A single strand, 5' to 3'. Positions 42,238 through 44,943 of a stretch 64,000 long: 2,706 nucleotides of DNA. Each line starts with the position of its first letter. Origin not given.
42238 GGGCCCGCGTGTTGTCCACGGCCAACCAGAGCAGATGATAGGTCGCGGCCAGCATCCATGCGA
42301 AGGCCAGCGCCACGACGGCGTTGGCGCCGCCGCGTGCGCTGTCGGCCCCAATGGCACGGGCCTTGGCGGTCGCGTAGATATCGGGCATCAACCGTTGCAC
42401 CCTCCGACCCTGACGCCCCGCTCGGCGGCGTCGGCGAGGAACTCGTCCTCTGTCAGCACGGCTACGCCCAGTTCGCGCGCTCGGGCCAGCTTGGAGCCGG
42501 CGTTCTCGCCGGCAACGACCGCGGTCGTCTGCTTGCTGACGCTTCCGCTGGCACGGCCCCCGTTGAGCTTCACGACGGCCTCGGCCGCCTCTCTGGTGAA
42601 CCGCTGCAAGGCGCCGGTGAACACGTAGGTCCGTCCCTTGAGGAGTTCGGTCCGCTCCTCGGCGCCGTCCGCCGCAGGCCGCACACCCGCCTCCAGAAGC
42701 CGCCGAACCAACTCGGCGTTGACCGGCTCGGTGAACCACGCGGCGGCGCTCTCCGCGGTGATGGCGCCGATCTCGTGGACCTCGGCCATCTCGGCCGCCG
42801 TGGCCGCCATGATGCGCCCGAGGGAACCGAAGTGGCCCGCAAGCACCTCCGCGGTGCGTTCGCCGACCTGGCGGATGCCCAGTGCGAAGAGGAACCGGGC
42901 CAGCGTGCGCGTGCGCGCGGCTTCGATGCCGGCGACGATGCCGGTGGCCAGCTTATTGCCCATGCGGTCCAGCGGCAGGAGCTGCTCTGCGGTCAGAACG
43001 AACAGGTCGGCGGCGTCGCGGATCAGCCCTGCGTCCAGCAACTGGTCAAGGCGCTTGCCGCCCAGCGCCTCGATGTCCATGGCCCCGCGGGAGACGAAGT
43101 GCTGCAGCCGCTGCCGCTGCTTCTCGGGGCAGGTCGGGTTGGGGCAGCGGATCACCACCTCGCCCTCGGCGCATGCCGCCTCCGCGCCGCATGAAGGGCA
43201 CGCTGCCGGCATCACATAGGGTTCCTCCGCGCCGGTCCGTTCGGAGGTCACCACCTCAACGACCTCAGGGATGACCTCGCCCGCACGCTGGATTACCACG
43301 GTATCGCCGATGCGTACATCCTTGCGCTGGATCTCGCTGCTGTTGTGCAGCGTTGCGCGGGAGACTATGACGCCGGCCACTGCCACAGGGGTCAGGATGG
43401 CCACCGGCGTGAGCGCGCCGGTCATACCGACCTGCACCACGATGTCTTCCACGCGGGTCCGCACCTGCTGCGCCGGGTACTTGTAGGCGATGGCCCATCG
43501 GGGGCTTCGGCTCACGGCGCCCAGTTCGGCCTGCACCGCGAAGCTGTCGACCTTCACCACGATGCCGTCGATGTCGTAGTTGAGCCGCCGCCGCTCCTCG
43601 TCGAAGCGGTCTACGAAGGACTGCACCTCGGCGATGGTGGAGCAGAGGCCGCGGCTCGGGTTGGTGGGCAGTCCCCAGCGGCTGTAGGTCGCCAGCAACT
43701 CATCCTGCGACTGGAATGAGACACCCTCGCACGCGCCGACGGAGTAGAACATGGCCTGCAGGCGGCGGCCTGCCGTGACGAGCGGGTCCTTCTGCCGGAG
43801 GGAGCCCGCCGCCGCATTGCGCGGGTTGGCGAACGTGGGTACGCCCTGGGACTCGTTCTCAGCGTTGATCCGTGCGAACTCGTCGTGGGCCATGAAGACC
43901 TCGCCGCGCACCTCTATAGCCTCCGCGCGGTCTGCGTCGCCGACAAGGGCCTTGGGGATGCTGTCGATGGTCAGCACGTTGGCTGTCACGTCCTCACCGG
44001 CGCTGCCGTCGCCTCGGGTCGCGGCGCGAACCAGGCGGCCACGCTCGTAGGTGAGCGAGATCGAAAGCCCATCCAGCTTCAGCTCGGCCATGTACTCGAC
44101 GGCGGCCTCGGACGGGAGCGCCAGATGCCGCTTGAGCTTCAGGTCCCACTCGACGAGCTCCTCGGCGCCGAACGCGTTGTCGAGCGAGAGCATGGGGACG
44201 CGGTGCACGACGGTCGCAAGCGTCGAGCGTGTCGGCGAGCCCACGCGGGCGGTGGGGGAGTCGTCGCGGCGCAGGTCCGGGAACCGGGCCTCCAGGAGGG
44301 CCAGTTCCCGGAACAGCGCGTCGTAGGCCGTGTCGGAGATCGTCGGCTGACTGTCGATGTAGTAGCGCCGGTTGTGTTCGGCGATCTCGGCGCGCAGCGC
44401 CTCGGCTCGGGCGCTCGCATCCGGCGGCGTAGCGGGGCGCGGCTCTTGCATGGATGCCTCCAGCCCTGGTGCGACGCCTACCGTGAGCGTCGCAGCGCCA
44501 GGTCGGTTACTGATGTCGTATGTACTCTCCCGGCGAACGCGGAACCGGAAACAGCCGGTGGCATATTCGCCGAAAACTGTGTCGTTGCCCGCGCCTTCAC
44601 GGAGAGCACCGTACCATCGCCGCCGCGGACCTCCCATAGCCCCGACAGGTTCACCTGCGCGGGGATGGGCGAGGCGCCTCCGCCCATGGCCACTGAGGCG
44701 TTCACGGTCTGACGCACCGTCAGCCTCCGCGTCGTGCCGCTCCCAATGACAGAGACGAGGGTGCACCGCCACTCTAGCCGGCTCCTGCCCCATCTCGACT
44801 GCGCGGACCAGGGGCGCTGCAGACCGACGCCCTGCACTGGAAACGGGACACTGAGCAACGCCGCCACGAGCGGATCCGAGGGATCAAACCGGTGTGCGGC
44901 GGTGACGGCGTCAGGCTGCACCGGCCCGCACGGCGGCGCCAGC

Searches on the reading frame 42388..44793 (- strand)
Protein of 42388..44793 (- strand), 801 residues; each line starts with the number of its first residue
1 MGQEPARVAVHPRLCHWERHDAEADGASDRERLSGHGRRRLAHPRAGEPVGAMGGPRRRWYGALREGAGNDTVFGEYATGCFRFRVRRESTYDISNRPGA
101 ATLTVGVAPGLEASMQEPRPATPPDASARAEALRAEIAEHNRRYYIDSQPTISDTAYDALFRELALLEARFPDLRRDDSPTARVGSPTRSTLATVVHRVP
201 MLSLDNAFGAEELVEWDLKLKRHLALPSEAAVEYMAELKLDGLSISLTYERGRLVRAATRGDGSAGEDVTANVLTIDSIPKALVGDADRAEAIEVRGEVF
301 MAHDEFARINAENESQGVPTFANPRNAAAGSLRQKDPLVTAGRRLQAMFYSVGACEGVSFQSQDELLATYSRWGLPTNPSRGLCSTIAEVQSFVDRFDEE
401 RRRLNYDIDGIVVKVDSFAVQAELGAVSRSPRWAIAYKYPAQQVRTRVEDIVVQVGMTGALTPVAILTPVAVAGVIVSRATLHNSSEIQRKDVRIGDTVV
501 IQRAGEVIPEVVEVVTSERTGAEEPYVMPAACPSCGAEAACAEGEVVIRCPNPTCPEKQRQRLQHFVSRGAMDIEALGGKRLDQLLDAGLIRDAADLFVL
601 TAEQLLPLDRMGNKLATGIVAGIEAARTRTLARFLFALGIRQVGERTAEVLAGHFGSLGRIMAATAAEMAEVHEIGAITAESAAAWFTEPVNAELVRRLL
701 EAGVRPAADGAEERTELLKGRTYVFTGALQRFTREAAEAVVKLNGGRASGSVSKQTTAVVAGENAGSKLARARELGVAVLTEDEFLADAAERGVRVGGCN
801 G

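Call 88: search_protein_families(library=pfam, proteins=[window:42388-44793:-], max_evalue=0.00001)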
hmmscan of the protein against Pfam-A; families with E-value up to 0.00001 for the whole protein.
window:42388-44793:- (801 aa): 6 families
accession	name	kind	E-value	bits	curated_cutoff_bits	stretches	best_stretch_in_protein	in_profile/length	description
PF01653.23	DNA_ligase_aden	-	2.8e-91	306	27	1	191-442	3-253/253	NAD-dependent DNA ligase adenylation domain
PF03120.22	DNA_ligase_OB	-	2.4e-32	111.1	32.9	1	446-522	2-78/79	NAD-dependent DNA ligase OB-fold domain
PF12826.13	HHH_2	-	3.4e-20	72.4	27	1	633-696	1-64/64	Helix-hairpin-helix motif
PF00533.33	BRCT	-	5.4e-12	46.2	21.3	1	715-786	3-75/78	BRCA1 C Terminus (BRCT) domain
PF14520.12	HHH_5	-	1.1e-07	32.7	27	0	635-681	2-49/57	Helix-hairpin-helix domain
PF03119.21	DNA_ligase_ZBD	-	1.4e-06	28.5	25.8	1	532-556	2-26/27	NAD-dependent DNA ligase C4 zinc finger domain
